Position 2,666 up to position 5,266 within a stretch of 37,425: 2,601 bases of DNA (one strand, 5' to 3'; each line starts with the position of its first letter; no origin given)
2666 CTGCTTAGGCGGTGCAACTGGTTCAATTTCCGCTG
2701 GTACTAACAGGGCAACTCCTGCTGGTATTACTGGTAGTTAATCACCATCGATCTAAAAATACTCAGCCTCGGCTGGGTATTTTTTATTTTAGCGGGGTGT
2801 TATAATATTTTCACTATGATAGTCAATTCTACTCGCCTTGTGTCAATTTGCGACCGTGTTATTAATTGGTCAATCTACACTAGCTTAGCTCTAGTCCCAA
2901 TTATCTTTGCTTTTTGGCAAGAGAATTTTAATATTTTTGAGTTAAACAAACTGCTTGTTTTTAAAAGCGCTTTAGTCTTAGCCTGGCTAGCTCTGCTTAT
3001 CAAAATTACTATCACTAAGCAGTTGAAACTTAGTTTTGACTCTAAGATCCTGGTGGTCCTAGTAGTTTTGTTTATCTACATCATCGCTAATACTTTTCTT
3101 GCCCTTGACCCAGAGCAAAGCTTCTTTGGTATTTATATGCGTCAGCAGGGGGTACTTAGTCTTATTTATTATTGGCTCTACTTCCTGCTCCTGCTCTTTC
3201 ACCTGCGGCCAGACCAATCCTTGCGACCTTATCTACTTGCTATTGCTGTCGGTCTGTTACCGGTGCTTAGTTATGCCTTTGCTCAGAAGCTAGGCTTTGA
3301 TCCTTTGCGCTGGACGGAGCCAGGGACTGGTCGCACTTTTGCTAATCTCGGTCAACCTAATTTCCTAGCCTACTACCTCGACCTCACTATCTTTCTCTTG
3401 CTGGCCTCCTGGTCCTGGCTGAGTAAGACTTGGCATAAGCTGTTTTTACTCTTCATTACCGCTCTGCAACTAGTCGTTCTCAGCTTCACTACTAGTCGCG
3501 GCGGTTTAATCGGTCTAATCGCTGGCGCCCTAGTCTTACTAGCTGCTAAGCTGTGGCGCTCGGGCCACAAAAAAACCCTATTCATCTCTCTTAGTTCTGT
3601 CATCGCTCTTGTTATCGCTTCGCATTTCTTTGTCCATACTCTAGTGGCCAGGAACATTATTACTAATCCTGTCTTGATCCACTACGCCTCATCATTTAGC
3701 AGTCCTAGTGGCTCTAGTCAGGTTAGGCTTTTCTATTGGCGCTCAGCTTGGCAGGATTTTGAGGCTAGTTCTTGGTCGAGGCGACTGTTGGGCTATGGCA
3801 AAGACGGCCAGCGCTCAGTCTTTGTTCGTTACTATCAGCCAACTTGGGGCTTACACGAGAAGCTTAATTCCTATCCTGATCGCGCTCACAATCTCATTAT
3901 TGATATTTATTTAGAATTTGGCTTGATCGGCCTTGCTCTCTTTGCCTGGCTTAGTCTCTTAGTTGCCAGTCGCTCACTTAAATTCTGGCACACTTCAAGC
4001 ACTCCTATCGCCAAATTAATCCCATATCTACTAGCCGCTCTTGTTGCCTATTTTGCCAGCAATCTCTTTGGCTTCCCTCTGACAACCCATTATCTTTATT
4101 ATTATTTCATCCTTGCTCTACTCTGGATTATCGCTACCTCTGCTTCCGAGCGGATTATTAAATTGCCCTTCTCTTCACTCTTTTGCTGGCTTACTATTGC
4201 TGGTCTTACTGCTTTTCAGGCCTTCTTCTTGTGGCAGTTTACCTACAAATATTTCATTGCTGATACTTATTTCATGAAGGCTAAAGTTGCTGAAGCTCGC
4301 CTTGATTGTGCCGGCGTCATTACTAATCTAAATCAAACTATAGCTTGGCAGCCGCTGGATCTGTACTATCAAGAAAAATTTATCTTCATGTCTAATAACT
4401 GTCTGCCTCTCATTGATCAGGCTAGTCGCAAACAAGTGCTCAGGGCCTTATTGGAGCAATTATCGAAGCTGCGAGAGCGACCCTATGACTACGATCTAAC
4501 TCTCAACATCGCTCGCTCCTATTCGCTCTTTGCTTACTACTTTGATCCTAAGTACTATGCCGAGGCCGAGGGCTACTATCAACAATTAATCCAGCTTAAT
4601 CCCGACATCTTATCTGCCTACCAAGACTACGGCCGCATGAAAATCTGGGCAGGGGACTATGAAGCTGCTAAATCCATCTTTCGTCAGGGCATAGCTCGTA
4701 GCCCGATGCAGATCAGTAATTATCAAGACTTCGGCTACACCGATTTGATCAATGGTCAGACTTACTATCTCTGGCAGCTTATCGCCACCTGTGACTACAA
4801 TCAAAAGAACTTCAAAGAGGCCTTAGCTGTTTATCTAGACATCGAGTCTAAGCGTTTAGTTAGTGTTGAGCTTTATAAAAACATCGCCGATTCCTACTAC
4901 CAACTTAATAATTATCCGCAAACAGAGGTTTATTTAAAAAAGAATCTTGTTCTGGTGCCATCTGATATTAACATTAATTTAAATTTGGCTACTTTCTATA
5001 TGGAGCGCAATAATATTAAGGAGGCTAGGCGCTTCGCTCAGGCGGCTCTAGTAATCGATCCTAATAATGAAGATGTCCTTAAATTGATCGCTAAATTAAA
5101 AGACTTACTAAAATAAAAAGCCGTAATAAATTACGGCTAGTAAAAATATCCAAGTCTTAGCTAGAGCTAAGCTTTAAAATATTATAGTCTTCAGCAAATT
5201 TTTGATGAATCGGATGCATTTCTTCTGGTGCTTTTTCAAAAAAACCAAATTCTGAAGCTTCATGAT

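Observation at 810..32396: Type IV pilus genes bracket a ~26 kb glycan locus (pilC-pilin-Wzy_C ... pilD)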

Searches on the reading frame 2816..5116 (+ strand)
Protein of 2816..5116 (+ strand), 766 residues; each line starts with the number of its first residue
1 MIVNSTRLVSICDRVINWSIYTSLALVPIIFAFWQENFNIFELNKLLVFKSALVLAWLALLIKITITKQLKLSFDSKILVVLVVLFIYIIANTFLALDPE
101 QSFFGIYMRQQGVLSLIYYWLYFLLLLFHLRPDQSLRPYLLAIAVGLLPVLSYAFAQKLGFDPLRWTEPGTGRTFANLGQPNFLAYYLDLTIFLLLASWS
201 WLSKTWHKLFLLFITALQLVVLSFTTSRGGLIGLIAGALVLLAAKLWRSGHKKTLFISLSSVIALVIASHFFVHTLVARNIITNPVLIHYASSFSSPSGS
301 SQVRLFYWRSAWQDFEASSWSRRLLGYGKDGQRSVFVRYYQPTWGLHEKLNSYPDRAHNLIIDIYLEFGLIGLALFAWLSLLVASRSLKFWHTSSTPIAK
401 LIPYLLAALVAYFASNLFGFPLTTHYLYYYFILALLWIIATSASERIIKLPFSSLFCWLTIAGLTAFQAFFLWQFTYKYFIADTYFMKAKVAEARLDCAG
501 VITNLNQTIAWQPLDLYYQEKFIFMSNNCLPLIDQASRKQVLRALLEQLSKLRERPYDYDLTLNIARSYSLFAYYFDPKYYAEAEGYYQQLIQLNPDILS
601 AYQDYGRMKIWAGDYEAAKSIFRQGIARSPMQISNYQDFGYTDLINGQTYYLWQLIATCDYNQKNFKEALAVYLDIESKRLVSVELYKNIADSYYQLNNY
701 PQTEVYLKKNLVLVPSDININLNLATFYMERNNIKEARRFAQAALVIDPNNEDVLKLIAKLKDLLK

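Call 3: search_protein_families(library=pfam, proteins=[window:2816-5116:+])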
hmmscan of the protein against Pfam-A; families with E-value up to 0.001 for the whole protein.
window:2816-5116:+ (766 aa): 9 families
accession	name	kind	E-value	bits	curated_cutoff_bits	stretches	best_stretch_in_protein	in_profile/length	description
PF04932.20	Wzy_C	-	7.2e-15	55.5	31.7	1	214-377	2-149/149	O-Antigen ligase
PF14559.12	TPR_19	-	6.8e-14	52.4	25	2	698-761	5-68/68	Tetratricopeptide repeat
PF13428.12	TPR_14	-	2.6e-10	40.4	23.5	0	721-761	4-44/44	Tetratricopeptide repeat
PF07719.23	TPR_2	-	6.6e-10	38.8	27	0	722-751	5-34/34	Tetratricopeptide repeat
PF00515.34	TPR_1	-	2.8e-08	33.7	27.8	0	685-716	2-33/34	Tetratricopeptide repeat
PF13424.12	TPR_12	-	3.6e-06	27.5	30.1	0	664-702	24-63/77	Tetratricopeptide repeat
PF13371.12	TPR_9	-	4e-06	27.2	35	0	572-630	2-60/73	Tetratricopeptide repeat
PF13432.12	TPR_16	-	2.9e-05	24.9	32.7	0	691-751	4-64/65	Tetratricopeptide repeat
PF13374.12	TPR_10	-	0.00022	21.6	27.5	0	723-746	7-30/42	Tetratricopeptide repeat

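Call 13: search_protein_families(library=ncbifam, proteins=[window:2816-5116:+], max_evalue=0.01)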
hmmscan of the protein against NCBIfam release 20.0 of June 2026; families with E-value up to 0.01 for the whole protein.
window:2816-5116:+ (766 aa): 7 families
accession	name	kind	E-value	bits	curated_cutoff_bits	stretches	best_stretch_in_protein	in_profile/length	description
TIGR00947.1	2A73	equivalog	8.9e-13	48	366.4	1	54-397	45-375/425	IctB family putative bicarbonate transporter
TIGR03097.1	PEP_O_lig_1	hypoth_equivalog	1.5e-09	37.2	188.1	1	53-433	50-398/408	putative O-glycosylation ligase, exosortase A system-associated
TIGR02917.1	PEP_TPR_lipo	equivalog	5.8e-09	34.4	312.2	1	653-756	604-707/899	XrtA/PEP-CTERM system TPR-repeat protein PrsT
TIGR02521.1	type_IV_pilW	equivalog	2.2e-06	27.4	154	1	683-755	30-102/234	type IV pilus biogenesis/stability protein PilW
NF047371.1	FlcA_CTERM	equivalog_domain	3.6e-05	22.4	300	1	575-630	165-221/646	periplasmic flagellar collar protein FlcA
NF033920.0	C39_PA2778_fam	equivalog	0.00012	21.6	150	0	668-748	174-254/255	PA2778 family cysteine peptidase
NF040959.1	MamA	equivalog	0.0075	15.7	200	0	685-755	38-108/204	magnetosome protein MamA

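Call 19: find_homologous_proteins(query=window:2816-5116:+, max_evalue=1e-10)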
Query window:2816-5116:+ (766 aa): 127 proteins with E <= 1e-10 among 8000 candidates; the best 120 are listed.
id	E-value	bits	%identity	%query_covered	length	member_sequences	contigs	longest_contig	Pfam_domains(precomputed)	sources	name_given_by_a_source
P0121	0.0e+0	1588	92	99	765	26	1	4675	PF14559.13,PF13431.13,PF13371.13,PF00515.35,PF13424.13,PF13428.13,PF13181.13,PF07719.24,PF04932.21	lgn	-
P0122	1.3e-265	901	55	99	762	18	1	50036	PF14559.13,PF13424.13,PF13428.13,PF07719.24,PF04932.21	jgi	jgi:O-antigen ligase/Tfp pilus assembly protein PilF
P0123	1.4e-249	848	52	98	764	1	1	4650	PF14559.13,PF00515.35,PF13424.13,PF13428.13,PF07719.24,PF04932.21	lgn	-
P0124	1.3e-212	726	49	92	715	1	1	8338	PF14559.13,PF13424.13,PF13428.13,PF07719.24,PF04932.21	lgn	-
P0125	1.2e-155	538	39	100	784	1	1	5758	PF13431.13,PF13176.13,PF13428.13,PF13374.13,PF14559.13,PF13371.13,PF00515.35,PF13424.13,PF21033.5,PF13432.13,PF13181.13,PF07719.24,PF04932.21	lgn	-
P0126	1.1e-152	528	39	100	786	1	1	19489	PF14559.13,PF13431.13,PF00515.35,PF13424.13,PF13176.13,PF21033.5,PF13432.13,PF13428.13,PF13181.13,PF07719.24,PF04932.21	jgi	-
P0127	1.2e-151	525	38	99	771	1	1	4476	PF13431.13,PF13414.13,PF13176.13,PF13428.13,PF14559.13,PF13371.13,PF00515.35,PF13424.13,PF21033.5,PF13432.13,PF13181.13,PF07719.24,PF04932.21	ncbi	ncbi:MAG: O-antigen ligase family protein [Patescibacteria group bacterium]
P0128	1.2e-150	521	37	100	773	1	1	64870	PF14559.13,PF13428.13,PF04932.21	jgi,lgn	-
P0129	1.9e-150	521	38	100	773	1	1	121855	PF13431.13,PF13176.13,PF13428.13,PF13374.13,PF14559.13,PF13371.13,PF00515.35,PF13424.13,PF21033.5,PF13432.13,PF13181.13,PF07719.24,PF04932.21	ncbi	-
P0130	2.5e-149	517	37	100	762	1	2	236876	PF13414.13,PF13176.13,PF13428.13,PF14559.13,PF13371.13,PF00515.35,PF13424.13,PF21033.5,PF13432.13,PF13181.13,PF07719.24,PF04932.21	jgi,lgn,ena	jgi:putative inorganic carbon (HCO3(-)) transporter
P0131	2.4e-147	510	37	100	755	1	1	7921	PF13414.13,PF13176.13,PF13428.13,PF13374.13,PF14559.13,PF13371.13,PF00515.35,PF13424.13,PF21033.5,PF13432.13,PF13181.13,PF07719.24,PF04932.21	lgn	-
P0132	4.1e-145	503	38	100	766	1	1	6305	PF14559.13,PF13371.13,PF00515.35,PF13432.13,PF13428.13,PF13181.13,PF07719.24,PF04932.21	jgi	jgi:putative inorganic carbon (HCO3(-)) transporter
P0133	6.3e-139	483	37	95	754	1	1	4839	PF00515.35,PF13424.13,PF13428.13,PF07719.24,PF04932.21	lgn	-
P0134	1.4e-137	478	36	99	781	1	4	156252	PF14559.13,PF00515.35,PF13428.13,PF07719.24,PF04932.21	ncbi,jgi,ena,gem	ncbi:MAG: O-antigen ligase family protein [Candidatus Falkowbacteria bacterium]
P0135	3.0e-130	454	35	99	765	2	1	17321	PF14559.13,PF00515.35,PF13432.13,PF13428.13,PF13181.13,PF07719.24,PF04932.21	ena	-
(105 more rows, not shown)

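Call 20: find_encoding_contigs(protein=P0128, flank=10000, max_places=3)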
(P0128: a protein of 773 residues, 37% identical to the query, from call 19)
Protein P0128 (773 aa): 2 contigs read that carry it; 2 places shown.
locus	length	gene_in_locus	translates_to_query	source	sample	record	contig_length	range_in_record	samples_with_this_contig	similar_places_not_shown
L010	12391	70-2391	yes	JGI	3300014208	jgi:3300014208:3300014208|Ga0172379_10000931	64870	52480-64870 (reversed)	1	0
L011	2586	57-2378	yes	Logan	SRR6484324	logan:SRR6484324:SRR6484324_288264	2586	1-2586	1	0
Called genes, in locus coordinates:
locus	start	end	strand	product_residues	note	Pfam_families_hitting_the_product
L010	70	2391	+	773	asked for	PF13428:TPR_14 (faint), PF04932:Wzy_C, PF14559:TPR_19 (faint)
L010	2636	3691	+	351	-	PF01370:Epimerase, PF04321:RmlD_sub_bind, PF16363:GDP_Man_Dehyd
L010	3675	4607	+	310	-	PF01370:Epimerase, PF04321:RmlD_sub_bind, PF16363:GDP_Man_Dehyd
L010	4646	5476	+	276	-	PF01061:ABC2_membrane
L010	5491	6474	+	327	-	PF01073:3Beta_HSD (weak), PF01370:Epimerase, PF16363:GDP_Man_Dehyd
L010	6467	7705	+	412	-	PF13304:AAA_21 (faint), PF00005:ABC_tran, PF14524:Wzt_C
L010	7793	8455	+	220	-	PF05050:Methyltransf_21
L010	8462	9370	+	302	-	PF01531:Glyco_transf_11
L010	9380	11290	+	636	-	PF13522:GATase_6, PF13537:GATase_7, PF00733:Asn_synthase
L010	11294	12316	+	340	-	PF01408:GFO_IDH_MocA, PF08635:ox_reductase_C (faint), PF02894:GFO_IDH_MocA_C, PF22725:GFO_IDH_MocA_C3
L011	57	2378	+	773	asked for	PF13428:TPR_14 (faint), PF04932:Wzy_C, PF14559:TPR_19 (faint)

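Call 21: find_encoding_contigs(protein=P0122, flank=10000, max_places=3)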
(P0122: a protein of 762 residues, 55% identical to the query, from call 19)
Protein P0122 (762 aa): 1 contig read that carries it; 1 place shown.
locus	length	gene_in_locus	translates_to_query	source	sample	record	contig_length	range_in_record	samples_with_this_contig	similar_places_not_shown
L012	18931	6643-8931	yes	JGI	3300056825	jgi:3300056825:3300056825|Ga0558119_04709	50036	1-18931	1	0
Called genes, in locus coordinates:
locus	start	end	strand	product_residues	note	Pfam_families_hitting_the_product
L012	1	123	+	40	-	?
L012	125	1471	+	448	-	-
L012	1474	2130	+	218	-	-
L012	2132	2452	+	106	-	-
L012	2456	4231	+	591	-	PF05157:MshEN, PF00437:T2SSE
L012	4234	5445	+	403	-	PF28597:T2SSF_N, PF00482:T2SSF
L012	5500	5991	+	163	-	PF07963:N_methyl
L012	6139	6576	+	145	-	PF07963:N_methyl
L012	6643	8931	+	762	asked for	PF04932:Wzy_C, PF07719:TPR_2 (faint), PF14559:TPR_19 (faint), PF13424:TPR_12 (faint), PF13428:TPR_14 (faint)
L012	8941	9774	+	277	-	PF05050:Methyltransf_21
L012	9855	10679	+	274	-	PF01061:ABC2_membrane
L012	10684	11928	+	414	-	PF00005:ABC_tran, PF14524:Wzt_C (weak)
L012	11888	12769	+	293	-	PF05050:Methyltransf_21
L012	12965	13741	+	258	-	PF00483:NTP_transferase, PF12804:NTP_transf_3 (weak)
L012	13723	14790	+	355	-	PF01370:Epimerase, PF16363:GDP_Man_Dehyd, PF02719:Polysacc_synt_2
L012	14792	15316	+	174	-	PF00908:dTDP_sugar_isom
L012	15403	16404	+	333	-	PF04055:Radical_SAM, PF13186:SPASM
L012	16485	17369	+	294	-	PF01370:Epimerase, PF04321:RmlD_sub_bind, PF16363:GDP_Man_Dehyd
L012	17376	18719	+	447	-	PF00534:Glycos_transf_1, PF13692:Glyco_trans_1_4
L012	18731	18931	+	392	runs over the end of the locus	PF13489:Methyltransf_23, PF08241:Methyltransf_11, PF13649:Methyltransf_25 (faint)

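Call 22: find_encoding_contigs(protein=P0134, flank=10000, max_places=3)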
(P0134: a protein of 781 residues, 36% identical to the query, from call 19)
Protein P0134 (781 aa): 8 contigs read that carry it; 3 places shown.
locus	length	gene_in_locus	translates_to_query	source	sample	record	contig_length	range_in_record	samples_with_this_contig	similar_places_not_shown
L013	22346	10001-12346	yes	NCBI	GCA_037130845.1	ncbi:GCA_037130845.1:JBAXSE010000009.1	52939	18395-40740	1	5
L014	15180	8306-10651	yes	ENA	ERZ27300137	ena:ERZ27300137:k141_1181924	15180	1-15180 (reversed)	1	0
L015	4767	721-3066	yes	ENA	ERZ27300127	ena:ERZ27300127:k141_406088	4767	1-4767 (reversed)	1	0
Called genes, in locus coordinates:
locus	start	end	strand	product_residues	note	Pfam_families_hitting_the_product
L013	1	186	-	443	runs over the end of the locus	PF18073:Zn_ribbon_LapB (weak), PF13481:AAA_25, PF03796:DnaB_C, PF06745:ATPase, PF13191:AAA_16 (weak), PF23442:DUF7125, PF00004:AAA (weak), PF13541:ChlI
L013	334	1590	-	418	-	-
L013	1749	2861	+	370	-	PF11104:PilM_2, PF06723:MreB_Mbl (faint), PF14450:FtsA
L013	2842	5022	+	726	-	-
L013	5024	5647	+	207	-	-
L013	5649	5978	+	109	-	-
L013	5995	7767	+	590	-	PF05157:MshEN, PF00437:T2SSE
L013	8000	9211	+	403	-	PF28597:T2SSF_N (weak), PF00482:T2SSF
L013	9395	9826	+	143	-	PF07963:N_methyl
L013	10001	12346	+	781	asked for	PF04932:Wzy_C, PF07719:TPR_2 (faint), PF00515:TPR_1 (faint), PF13428:TPR_14 (faint), PF14559:TPR_19 (faint)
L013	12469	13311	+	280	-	PF01061:ABC2_membrane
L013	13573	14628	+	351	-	PF01370:Epimerase, PF04321:RmlD_sub_bind (weak), PF16363:GDP_Man_Dehyd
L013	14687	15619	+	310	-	PF01370:Epimerase, PF04321:RmlD_sub_bind, PF16363:GDP_Man_Dehyd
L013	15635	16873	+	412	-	PF00005:ABC_tran, PF13304:AAA_21 (faint), PF14524:Wzt_C (weak)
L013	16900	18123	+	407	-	PF00155:Aminotran_1_2, PF01041:DegT_DnrJ_EryC1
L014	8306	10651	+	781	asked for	PF04932:Wzy_C, PF07719:TPR_2 (faint), PF00515:TPR_1 (faint), PF13428:TPR_14 (faint), PF14559:TPR_19 (faint)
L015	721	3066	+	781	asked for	PF04932:Wzy_C, PF07719:TPR_2 (faint), PF00515:TPR_1 (faint), PF13428:TPR_14 (faint), PF14559:TPR_19 (faint)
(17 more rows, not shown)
